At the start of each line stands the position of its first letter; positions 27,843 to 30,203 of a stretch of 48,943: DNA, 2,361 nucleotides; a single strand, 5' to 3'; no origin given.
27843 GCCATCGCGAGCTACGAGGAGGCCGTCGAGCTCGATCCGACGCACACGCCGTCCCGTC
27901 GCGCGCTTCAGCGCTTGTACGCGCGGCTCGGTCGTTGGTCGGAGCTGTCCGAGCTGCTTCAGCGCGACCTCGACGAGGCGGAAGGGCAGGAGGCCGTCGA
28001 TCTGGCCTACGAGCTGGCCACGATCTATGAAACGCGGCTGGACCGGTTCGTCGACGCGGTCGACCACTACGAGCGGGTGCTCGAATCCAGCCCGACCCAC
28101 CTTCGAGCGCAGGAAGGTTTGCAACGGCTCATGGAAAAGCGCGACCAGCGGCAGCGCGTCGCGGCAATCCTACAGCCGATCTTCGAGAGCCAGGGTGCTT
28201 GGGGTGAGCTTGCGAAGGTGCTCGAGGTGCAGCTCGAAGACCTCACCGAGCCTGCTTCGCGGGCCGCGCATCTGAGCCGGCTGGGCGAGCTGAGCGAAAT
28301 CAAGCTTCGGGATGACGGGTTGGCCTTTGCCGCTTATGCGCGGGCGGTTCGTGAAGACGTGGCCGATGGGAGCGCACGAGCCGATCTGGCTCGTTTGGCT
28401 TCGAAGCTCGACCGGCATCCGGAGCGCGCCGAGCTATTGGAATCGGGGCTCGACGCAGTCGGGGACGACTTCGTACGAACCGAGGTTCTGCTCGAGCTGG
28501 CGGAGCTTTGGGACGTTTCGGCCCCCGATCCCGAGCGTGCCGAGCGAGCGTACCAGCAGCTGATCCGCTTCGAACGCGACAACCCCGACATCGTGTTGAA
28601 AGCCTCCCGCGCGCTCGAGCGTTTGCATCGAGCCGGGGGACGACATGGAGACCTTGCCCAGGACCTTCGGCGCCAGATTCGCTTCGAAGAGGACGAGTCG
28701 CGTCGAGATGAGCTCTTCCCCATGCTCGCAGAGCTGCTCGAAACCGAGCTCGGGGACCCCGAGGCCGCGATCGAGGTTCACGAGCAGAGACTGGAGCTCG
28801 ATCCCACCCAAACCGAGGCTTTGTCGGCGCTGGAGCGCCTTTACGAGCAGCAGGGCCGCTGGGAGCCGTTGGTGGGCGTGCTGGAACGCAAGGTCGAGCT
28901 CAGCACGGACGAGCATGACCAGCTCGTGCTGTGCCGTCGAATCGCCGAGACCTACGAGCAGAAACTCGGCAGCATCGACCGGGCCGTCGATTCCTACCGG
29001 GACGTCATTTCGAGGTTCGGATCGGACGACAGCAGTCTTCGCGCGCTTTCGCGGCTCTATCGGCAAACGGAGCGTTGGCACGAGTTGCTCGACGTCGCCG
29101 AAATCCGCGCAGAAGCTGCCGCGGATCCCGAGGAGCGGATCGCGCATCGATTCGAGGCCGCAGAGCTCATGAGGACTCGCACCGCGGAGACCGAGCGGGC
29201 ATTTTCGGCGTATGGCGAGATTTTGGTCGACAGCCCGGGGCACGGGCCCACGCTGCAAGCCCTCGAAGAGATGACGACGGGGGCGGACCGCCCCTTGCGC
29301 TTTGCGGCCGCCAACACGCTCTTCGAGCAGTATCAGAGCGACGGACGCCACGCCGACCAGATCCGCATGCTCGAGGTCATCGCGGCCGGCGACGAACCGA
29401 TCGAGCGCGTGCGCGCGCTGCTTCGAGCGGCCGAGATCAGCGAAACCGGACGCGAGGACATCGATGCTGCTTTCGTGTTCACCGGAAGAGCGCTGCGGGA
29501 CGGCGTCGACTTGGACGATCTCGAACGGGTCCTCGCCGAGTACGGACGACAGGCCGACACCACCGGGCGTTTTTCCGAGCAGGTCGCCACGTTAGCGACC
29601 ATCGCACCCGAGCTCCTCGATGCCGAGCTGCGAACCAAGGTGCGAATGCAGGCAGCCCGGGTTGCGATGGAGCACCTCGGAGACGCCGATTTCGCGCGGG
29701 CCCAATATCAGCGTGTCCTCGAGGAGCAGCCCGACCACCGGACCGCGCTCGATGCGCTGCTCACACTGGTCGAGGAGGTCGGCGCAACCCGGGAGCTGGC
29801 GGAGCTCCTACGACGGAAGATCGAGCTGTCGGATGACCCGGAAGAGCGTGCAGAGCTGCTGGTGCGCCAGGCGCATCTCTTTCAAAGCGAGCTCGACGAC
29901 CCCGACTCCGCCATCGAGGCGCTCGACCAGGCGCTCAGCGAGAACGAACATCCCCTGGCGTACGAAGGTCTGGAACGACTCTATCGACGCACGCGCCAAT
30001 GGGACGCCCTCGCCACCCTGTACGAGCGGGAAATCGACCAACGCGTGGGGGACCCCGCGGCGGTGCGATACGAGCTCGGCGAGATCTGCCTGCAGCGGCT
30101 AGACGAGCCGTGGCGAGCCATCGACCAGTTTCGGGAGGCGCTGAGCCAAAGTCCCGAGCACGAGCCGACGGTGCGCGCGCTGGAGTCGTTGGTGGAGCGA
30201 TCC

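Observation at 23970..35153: Single ~11.2 kb ORF encoding a ~3,700 aa protein built almost entirely of a ~72-74 residue TPR-like super-repeat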

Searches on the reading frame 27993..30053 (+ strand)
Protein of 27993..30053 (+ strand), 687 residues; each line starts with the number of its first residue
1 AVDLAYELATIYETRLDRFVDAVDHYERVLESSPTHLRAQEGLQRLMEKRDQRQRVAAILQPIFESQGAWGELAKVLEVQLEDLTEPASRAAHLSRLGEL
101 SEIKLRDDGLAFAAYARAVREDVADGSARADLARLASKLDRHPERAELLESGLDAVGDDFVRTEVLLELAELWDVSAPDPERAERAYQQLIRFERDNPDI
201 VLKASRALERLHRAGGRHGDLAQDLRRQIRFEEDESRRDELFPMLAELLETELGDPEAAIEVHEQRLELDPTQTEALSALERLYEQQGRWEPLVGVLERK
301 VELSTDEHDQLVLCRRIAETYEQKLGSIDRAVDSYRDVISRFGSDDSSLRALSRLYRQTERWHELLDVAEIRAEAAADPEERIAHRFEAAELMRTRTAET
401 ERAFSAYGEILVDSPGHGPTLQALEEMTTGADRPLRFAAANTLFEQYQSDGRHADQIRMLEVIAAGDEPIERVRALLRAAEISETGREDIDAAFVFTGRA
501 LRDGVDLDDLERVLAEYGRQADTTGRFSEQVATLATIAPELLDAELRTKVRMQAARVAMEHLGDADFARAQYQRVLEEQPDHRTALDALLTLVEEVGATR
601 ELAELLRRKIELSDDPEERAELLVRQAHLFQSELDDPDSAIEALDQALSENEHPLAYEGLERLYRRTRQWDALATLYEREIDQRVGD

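Call 21: find_homologous_proteins(query=window:27993-30053:+, max_evalue=1e-10)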
Query window:27993-30053:+ (687 aa): 52 proteins with E <= 1e-10 among 8000 candidates.
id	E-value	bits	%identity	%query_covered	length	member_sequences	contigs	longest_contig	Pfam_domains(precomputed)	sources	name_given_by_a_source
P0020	1.9e-218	746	71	57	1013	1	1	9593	PF14559.13,PF00515.35,PF13176.13,PF13428.13,PF13181.13,PF25064.2,PF07719.24,PF13174.13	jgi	-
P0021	3.6e-218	745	71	57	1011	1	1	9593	PF14559.13,PF00515.35,PF13176.13,PF13428.13,PF13181.13,PF25064.2,PF07719.24,PF13174.13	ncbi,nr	ncbi:MAG: tetratricopeptide repeat protein [Deltaproteobacteria bacterium]|nr:tetratricopeptide repe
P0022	2.3e-201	689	49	83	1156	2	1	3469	PF14559.13,PF13431.13,PF13414.13,PF00515.35,PF13176.13,PF13428.13,PF13181.13,PF25064.2,PF07719.24,PF13174.13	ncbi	ncbi:MAG: tetratricopeptide repeat protein, partial [Polyangiales bacterium]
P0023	1.8e-189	650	67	58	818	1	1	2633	PF00515.35,PF13176.13,PF13181.13,PF25064.2,PF07719.24,PF13174.13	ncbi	ncbi:MAG: hypothetical protein WCE62_15080, partial [Polyangiales bacterium]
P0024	7.9e-167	575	42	100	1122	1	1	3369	PF14559.13,PF00515.35,PF13176.13,PF13428.13,PF13181.13,PF25064.2,PF07719.24,PF13174.13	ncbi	ncbi:MAG: hypothetical protein RLZZ450_7592, partial [Pseudomonadota bacterium]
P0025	9.1e-167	575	77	40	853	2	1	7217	PF14559.13,PF00515.35,PF13176.13,PF13181.13,PF25064.2,PF07719.24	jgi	-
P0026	2.2e-142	494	66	41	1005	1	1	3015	PF14559.13,PF13414.13,PF00515.35,PF13176.13,PF13428.13,PF13181.13,PF07719.24,PF13174.13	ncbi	ncbi:MAG: hypothetical protein WBG86_08500, partial [Polyangiales bacterium]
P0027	8.0e-115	403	43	74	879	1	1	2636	PF13414.13,PF13176.13,PF13181.13,PF13174.13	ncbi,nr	ncbi:MAG TPA: tetratricopeptide repeat protein, partial [Polyangiales bacterium]|nr:tetratricopeptid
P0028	7.4e-114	400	30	72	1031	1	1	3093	PF13431.13,PF13414.13,PF13176.13,PF13428.13,PF25064.2,PF14559.13,PF24575.2,PF00515.35,PF13424.13,PF13432.13,PF13429.13,PF13181.13,PF07719.24,PF13174.13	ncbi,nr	ncbi:MAG TPA: tetratricopeptide repeat protein, partial [Polyangiaceae bacterium]|nr:tetratricopepti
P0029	4.4e-98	348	29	100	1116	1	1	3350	PF13431.13,PF13414.13,PF13176.13,PF13428.13,PF25064.2,PF14559.13,PF24575.2,PF00515.35,PF13424.13,PF13432.13,PF13429.13,PF13181.13,PF07719.24,PF13174.13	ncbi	ncbi:MAG TPA: tetratricopeptide repeat protein, partial [Polyangiaceae bacterium]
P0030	1.4e-85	307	27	98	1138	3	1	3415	PF13431.13,PF23914.2,PF13414.13,PF13176.13,PF13428.13,PF25064.2,PF14559.13,PF00515.35,PF13432.13,PF13429.13,PF13181.13,PF07719.24,PF13174.13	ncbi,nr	ncbi:MAG TPA: tetratricopeptide repeat protein, partial [Polyangia bacterium]|nr:tetratricopeptide r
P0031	2.9e-85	306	29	97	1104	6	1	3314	PF13414.13,PF00515.35,PF13424.13,PF13176.13,PF13428.13,PF13181.13,PF25064.2,PF07719.24,PF13174.13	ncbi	ncbi:MAG: hypothetical protein RLZZ450_7629, partial [Pseudomonadota bacterium]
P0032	8.2e-82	294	33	86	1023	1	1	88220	PF14559.13,PF13414.13,PF00515.35,PF13424.13,PF13176.13,PF13428.13,PF13181.13,PF25064.2,PF07719.24,PF13174.13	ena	-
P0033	1.9e-77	280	46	43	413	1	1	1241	PF13176.13,PF13181.13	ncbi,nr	ncbi:MAG: hypothetical protein H5U40_05840, partial [Polyangiaceae bacterium]|nr:hypothetical protei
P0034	2.0e-65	240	27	99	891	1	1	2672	PF13431.13,PF13414.13,PF13176.13,PF13428.13,PF25064.2,PF14559.13,PF00515.35,PF13424.13,PF13432.13,PF13181.13,PF07719.24,PF13174.13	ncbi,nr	ncbi:MAG TPA: tetratricopeptide repeat protein, partial [Polyangiaceae bacterium]|nr:tetratricopepti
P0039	5.8e-59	219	25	95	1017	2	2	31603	PF14559.13,PF13431.13,PF13414.13,PF00515.35,PF13176.13,PF13428.13,PF13181.13,PF25064.2,PF07719.24,PF13174.13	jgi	jgi:golgin subfamily B member 1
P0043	1.9e-56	211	28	62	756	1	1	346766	PF00515.35,PF13176.13,PF14938.13,PF13428.13,PF13181.13,PF25064.2,PF13174.13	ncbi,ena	-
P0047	9.8e-41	159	31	61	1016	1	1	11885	PF14559.13,PF13414.13,PF00515.35,PF13428.13,PF13181.13,PF25064.2,PF07719.24,PF13174.13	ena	-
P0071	8.5e-11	60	38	13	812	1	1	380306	PF13181.13,PF13174.13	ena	-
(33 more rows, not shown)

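Call 57: find_encoding_contigs(protein=P0047, flank=10000, max_places=3)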
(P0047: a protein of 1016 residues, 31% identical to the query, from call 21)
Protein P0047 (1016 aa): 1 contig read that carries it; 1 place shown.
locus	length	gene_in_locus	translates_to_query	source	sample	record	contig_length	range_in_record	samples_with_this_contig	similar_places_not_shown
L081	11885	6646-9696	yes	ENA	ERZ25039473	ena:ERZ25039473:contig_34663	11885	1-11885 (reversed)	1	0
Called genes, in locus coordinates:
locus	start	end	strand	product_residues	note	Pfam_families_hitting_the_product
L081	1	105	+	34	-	?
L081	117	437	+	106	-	-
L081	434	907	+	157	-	-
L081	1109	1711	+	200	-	-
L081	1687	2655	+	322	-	PF14559:TPR_19 (weak)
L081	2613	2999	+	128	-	-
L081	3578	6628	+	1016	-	PF07719:TPR_2 (faint)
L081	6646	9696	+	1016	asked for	PF00515:TPR_1 (faint), PF07719:TPR_2 (faint), PF13174:TPR_6 (faint), PF13181:TPR_8 (faint), PF13414:TPR_11 (faint), PF13428:TPR_14 (faint), PF14559:TPR_19 (faint), PF25064:ARM_TT21_5th (faint)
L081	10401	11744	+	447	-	PF00515:TPR_1 (faint), PF07719:TPR_2 (faint), PF13432:TPR_16 (faint), PF14559:TPR_19 (faint), PF13176:TPR_7 (faint), PF13428:TPR_14 (faint), PF13174:TPR_6 (faint), PF13181:TPR_8 (faint)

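Call 58: find_encoding_contigs(protein=P0043, flank=10000, max_places=3)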
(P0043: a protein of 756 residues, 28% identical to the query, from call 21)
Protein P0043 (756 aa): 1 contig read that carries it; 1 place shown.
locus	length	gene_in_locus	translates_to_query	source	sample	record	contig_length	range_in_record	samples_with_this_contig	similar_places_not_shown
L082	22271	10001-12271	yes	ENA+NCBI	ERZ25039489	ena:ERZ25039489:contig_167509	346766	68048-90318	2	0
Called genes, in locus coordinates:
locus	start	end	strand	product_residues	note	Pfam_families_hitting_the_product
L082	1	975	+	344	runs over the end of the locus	PF13431:TPR_17 (faint), PF13414:TPR_11 (faint)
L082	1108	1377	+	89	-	-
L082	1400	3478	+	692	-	-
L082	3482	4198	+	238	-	-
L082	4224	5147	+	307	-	PF13424:TPR_12 (faint), PF24575:TPR_Slam (faint), PF00515:TPR_1 (faint), PF13428:TPR_14 (faint), PF13432:TPR_16 (faint), PF21033:RMD1-3 (faint), PF14559:TPR_19 (weak), PF13414:TPR_11 (weak), +7 more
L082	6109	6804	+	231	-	-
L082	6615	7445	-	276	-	-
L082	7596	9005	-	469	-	-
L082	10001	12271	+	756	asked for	PF00515:TPR_1 (faint), PF13174:TPR_6 (faint), PF13176:TPR_7 (faint), PF13181:TPR_8 (faint), PF13428:TPR_14 (faint), PF25064:ARM_TT21_5th (faint), PF14938:SNAP (faint)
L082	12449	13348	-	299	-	-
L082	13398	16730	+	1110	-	PF00515:TPR_1 (faint), PF07719:TPR_2 (faint), PF13174:TPR_6 (faint), PF13176:TPR_7 (faint), PF13181:TPR_8 (faint), PF13414:TPR_11 (faint), PF13428:TPR_14 (faint), PF13424:TPR_12, +5 more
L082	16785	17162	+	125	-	-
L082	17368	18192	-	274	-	-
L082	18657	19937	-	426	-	PF16697:Yop-YscD_cpl, PF00498:FHA, PF00158:Sigma54_activat, PF14532:Sigma54_activ_2, PF07728:AAA_5 (weak), PF25601:AAA_lid_14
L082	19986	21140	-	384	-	-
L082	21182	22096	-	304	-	-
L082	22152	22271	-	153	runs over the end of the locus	PF22551:TY-Chap1 (weak), PF05932:CesT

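Call 59: search_protein_families(library=pfam, proteins=[L082:1-975:+, L082:1108-1374:+, L082:1400-3475:+, L082:3482-4195:+, L082:4224-5144:+, L082:6109-6801:+, L082:7596-9002:-, L082:12449-13345:-, L082:16785-17159:+, L082:17368-18189:-], max_evalue=0.01)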
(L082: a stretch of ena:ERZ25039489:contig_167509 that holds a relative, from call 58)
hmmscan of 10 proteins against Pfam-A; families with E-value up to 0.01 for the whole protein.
L082:1-975:+ (324 aa): 6 families
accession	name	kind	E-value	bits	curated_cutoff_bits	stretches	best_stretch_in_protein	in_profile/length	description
PF13431.12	TPR_17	-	3.5e-10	39.8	24.4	0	86-116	4-34/34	Tetratricopeptide repeat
PF13414.12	TPR_11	-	7.7e-07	29.1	26.8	1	106-139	5-38/42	TPR repeat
PF23914.1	TPR_CcmH_CycH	-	1.2e-05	25.6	42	0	73-138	28-93/158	Cytochrome c-type biogenesis protein H TPR domain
PF00515.34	TPR_1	-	0.0002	21.5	27.8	1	96-128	2-34/34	Tetratricopeptide repeat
PF13181.12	TPR_8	-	0.0015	19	25.7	1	95-127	1-33/34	Tetratricopeptide repeat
PF14559.12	TPR_19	-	0.0099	16.6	25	0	109-138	5-34/68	Tetratricopeptide repeat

L082:1108-1374:+ (89 aa): 0 families

L082:1400-3475:+ (692 aa): 2 families
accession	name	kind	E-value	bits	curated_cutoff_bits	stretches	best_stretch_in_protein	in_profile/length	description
PF00498.31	FHA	-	1.2e-13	51.7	20.7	1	27-91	1-67/67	FHA domain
PF16697.10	Yop-YscD_cpl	-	3.8e-10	40.3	33.2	1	21-98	13-91/94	Inner membrane component of T3SS, cytoplasmic domain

L082:3482-4195:+ (238 aa): 0 families

L082:4224-5144:+ (307 aa): 17 families
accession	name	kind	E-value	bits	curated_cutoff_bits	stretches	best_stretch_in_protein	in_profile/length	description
PF13414.12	TPR_11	-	1.8e-19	69.6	26.8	3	115-148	7-40/42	TPR repeat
PF14559.12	TPR_19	-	2.1e-19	70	25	3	43-99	4-60/68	Tetratricopeptide repeat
PF07719.23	TPR_2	-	8.9e-17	60.2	27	1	136-168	1-33/34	Tetratricopeptide repeat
PF13432.12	TPR_16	-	7.7e-13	49.1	32.7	1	112-168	7-63/65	Tetratricopeptide repeat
PF13428.12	TPR_14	-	1.8e-12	47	23.5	0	45-72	16-43/44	Tetratricopeptide repeat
PF13181.12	TPR_8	-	8.3e-11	41.6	25.7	0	139-168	4-33/34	Tetratricopeptide repeat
PF00515.34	TPR_1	-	2.2e-10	40.3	27.8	1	136-168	1-33/34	Tetratricopeptide repeat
PF13431.12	TPR_17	-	5e-10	39.3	24.4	1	126-155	3-32/34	Tetratricopeptide repeat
PF25064.1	ARM_TT21_5th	-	2.1e-07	31.7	27.8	1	142-236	7-101/117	TT21 fifth ARM repeats domain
PF13176.12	TPR_7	-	2.8e-07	30.5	27.9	0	43-63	12-34/36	Tetratricopeptide repeat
PF24575.1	TPR_Slam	-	7.7e-07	29.9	35.2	0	34-76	51-93/104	Surface lipoprotein assembly modifier, N-terminal TPR repeats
PF13424.12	TPR_12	-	9.3e-07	29.4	30.1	0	139-166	48-75/77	Tetratricopeptide repeat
PF23914.1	TPR_CcmH_CycH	-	2.1e-05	24.9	42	0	45-115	65-138/158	Cytochrome c-type biogenesis protein H TPR domain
PF13371.12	TPR_9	-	3.6e-05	24.1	35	0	109-168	2-61/73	Tetratricopeptide repeat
PF20308.4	TPR-S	-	0.00025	22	27.6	0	47-130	3-80/102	Tetratricopeptide Repeats-Sensor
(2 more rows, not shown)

L082:6109-6801:+ (231 aa): 0 families

L082:7596-9002:- (468 aa): 0 families

L082:12449-13345:- (298 aa): 0 families

L082:16785-17159:+ (125 aa): 0 families

L082:17368-18189:- (273 aa): 0 families

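Call 63: find_encoding_contigs(protein=P0039, flank=10000, max_places=2)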
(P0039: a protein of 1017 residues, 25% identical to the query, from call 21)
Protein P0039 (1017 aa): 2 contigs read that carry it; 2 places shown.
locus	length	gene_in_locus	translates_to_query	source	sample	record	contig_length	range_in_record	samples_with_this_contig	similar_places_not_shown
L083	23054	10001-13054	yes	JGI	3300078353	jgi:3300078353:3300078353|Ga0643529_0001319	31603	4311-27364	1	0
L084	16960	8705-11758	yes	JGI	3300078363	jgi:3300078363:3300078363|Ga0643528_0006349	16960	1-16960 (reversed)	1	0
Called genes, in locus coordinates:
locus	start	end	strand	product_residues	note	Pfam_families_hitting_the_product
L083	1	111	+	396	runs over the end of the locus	PF05157:MshEN (weak)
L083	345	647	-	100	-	-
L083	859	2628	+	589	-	PF01807:Zn_ribbon_DnaG, PF08275:DNAG_N, PF01751:Toprim, PF13155:Toprim_2, PF13362:Toprim_3 (weak), PF13662:Toprim_4, PF10410:DnaB_bind (faint)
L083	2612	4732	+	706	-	PF03979:Sigma70_r1_1, PF00140:Sigma70_r1_2, PF04546:Sigma70_ner (weak), PF04542:Sigma70_r2, PF04539:Sigma70_r3, PF04545:Sigma70_r4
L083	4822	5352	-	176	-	-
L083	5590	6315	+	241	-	PF24481:CT398_CC, PF02591:Zn_ribbon_9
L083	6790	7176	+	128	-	-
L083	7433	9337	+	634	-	-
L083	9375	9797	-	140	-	-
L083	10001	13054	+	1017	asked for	PF13174:TPR_6 (faint), PF13176:TPR_7 (faint), PF13181:TPR_8 (faint), PF13414:TPR_11 (faint), PF25064:ARM_TT21_5th (faint), PF07719:TPR_2 (faint), PF13428:TPR_14 (faint), PF14559:TPR_19 (weak), +2 more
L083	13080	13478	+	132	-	PF07238:PilZ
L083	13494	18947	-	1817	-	PF00515:TPR_1 (faint), PF13414:TPR_11 (faint), PF07719:TPR_2 (faint), PF10602:RPN7 (faint), PF13424:TPR_12 (weak), PF13428:TPR_14 (faint), PF14559:TPR_19 (faint), PF23914:TPR_CcmH_CycH (faint), +4 more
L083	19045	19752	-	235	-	PF04519:Bactofilin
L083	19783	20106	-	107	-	PF04519:Bactofilin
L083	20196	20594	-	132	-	PF04519:Bactofilin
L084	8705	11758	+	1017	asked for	PF13174:TPR_6 (faint), PF13176:TPR_7 (faint), PF13181:TPR_8 (faint), PF13414:TPR_11 (faint), PF25064:ARM_TT21_5th (faint), PF07719:TPR_2 (faint), PF13428:TPR_14 (faint), PF14559:TPR_19 (weak), +2 more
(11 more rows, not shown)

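Call 64: find_encoding_contigs(protein=P0071, flank=10000, max_places=2)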
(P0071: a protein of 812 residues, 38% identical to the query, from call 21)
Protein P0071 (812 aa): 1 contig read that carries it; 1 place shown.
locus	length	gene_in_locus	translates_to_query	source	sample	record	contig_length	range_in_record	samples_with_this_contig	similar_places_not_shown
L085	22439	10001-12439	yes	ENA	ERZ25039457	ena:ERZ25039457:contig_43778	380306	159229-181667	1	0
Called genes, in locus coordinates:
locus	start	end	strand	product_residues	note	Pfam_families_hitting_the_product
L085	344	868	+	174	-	-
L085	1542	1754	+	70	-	-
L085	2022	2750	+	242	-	-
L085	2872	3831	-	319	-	-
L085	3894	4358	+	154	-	-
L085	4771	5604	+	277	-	-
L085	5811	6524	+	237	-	PF13428:TPR_14 (faint), PF14559:TPR_19 (faint)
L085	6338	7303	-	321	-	-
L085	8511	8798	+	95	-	-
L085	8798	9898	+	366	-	PF00515:TPR_1 (faint), PF07719:TPR_2 (faint), PF13174:TPR_6 (faint), PF13176:TPR_7 (faint), PF13181:TPR_8 (faint), PF13424:TPR_12 (faint)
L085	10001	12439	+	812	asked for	PF13174:TPR_6 (faint), PF13181:TPR_8 (faint)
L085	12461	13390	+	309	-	-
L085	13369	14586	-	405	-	-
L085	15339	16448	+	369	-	PF13176:TPR_7 (faint), PF13181:TPR_8 (faint)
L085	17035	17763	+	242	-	-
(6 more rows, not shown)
